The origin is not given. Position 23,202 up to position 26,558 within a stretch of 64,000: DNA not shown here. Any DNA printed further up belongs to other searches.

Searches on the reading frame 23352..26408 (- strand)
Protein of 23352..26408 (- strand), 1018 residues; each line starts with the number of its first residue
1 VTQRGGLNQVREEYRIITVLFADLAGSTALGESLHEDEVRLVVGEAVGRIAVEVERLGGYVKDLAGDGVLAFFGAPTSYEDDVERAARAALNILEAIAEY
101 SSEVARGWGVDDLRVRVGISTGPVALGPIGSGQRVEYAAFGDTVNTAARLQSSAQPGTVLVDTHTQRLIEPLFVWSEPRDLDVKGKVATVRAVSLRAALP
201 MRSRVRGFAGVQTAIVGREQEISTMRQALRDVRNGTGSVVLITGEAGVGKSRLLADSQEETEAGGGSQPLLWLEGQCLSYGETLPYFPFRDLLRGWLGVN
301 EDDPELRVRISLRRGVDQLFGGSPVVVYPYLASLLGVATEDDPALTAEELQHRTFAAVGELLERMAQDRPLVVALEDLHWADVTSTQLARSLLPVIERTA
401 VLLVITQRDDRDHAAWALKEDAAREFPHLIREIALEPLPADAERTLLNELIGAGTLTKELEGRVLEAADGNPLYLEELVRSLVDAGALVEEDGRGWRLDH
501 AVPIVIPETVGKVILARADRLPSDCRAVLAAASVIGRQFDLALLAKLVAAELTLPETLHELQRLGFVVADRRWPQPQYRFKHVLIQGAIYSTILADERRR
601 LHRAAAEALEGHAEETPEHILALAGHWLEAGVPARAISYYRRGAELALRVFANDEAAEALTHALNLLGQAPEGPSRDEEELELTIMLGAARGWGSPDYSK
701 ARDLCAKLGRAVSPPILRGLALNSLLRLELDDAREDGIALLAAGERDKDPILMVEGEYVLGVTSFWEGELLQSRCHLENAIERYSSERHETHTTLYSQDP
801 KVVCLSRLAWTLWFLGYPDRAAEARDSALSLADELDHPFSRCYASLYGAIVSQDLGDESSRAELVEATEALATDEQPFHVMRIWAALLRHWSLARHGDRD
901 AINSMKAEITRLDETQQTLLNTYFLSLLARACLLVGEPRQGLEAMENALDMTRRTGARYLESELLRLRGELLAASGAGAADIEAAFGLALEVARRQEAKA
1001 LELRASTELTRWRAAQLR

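Call 18: search_protein_families(library=pfam, proteins=[window:23352-26408:-], max_evalue=0.01)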
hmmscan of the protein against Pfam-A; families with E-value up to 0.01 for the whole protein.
window:23352-26408:- (1018 aa): 4 families
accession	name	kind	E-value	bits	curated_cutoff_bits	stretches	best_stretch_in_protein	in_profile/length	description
PF13191.12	AAA_16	-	3e-24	86.8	32.6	1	215-404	2-167/167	AAA ATPase domain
PF00211.25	Guanylate_cyc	-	6.4e-22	78.5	21.9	1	12-187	4-174/183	Adenylate and Guanylate cyclase catalytic domain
PF10923.14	BrxC_BrxD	-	0.00051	19.5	22.2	1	210-255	22-67/414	BREX system ATP-binding protein BrxC/D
PF13401.12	AAA_22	-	0.0026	18.5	27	0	236-393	4-108/130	AAA domain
